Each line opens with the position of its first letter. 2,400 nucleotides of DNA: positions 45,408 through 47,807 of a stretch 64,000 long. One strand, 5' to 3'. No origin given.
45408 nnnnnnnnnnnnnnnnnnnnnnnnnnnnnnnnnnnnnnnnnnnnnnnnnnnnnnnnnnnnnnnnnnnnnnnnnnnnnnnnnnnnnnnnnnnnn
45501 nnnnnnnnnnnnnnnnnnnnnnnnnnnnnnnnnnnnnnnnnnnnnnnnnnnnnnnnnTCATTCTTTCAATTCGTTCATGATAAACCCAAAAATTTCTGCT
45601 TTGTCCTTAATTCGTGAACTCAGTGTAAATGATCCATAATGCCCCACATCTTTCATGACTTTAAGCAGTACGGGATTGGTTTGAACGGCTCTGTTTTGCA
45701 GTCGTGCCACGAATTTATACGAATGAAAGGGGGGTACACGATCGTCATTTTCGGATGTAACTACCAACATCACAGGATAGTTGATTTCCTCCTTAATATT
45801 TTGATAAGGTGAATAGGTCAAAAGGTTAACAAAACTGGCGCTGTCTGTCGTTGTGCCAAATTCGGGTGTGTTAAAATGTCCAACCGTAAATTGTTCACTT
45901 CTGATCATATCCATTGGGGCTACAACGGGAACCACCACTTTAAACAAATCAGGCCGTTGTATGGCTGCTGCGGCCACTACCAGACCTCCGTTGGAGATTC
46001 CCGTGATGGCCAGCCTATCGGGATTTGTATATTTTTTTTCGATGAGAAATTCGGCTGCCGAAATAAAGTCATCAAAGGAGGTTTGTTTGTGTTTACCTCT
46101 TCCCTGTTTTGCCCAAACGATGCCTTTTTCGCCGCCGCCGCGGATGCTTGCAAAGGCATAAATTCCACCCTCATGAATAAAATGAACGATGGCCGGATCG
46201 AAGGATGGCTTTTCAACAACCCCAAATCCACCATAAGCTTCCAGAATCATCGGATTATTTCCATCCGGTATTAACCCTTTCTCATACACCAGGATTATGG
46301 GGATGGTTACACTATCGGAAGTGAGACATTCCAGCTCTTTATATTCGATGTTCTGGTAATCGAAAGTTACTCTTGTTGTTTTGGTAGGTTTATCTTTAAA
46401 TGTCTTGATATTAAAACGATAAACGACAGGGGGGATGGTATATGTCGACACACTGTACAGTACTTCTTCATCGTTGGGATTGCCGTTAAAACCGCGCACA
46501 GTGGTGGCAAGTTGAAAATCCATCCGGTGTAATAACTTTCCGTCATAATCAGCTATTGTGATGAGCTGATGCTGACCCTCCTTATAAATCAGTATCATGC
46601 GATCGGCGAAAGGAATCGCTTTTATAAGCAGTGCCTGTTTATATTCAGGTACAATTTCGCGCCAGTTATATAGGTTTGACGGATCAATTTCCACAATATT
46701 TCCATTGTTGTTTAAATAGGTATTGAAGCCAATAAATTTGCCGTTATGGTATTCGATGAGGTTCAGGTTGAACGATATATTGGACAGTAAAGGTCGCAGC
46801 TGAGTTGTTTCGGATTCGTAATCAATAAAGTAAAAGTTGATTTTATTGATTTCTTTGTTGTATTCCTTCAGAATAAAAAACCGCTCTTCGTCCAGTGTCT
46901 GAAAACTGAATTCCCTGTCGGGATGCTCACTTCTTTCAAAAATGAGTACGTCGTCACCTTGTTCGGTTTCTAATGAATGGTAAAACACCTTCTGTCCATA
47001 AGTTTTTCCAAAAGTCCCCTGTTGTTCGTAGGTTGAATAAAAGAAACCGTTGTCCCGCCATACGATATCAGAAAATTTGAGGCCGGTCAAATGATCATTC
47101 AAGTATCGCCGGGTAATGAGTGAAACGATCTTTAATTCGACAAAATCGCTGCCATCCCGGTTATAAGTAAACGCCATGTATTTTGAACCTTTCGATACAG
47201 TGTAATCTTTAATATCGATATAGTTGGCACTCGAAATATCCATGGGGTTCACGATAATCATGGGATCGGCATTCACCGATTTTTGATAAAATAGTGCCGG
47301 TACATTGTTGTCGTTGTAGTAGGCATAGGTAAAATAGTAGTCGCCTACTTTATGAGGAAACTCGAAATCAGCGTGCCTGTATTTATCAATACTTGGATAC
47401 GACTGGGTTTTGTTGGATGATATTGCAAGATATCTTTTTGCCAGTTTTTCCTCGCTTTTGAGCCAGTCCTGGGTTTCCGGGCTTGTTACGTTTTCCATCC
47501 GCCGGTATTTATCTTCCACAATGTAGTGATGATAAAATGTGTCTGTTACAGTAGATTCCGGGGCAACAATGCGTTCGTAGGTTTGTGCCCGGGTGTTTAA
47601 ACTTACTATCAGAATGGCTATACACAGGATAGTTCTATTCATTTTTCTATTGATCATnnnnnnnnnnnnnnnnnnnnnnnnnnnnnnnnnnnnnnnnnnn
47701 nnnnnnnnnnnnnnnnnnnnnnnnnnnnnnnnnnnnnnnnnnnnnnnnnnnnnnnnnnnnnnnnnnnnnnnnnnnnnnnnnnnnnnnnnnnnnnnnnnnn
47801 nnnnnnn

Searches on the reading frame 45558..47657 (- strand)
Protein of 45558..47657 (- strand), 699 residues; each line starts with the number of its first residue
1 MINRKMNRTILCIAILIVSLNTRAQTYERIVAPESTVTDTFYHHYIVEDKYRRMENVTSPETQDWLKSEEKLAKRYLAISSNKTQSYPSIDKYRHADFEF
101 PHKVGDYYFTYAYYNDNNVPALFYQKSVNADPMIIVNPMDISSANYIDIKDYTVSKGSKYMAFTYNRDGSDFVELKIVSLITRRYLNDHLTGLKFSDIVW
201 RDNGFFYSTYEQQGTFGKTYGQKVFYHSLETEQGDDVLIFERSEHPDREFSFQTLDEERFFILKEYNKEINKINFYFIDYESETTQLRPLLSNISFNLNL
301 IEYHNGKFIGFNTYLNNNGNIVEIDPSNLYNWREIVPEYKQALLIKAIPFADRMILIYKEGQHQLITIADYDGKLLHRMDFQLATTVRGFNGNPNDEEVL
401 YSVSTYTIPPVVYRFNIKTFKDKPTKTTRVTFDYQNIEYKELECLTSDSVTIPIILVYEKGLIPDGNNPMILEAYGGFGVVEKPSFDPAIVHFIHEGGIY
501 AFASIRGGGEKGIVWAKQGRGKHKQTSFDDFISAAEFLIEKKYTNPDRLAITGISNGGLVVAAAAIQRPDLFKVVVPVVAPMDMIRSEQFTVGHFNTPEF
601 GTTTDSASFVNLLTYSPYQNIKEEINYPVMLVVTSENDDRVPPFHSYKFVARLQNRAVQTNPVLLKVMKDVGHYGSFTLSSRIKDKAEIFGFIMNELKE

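Call 8: search_protein_families(library=pfam, proteins=[window:45558-47657:-], max_evalue=0.00001)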
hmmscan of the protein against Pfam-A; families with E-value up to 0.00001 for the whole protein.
window:45558-47657:- (699 aa): 2 families
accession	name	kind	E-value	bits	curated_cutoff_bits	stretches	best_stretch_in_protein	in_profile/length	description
PF02897.21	Peptidase_S9_N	-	3.8e-52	177.9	24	1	42-426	13-412/414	Prolyl oligopeptidase, N-terminal beta-propeller domain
PF00326.27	Peptidase_S9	-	1.3e-49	169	22.6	1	485-698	2-211/213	Prolyl oligopeptidase family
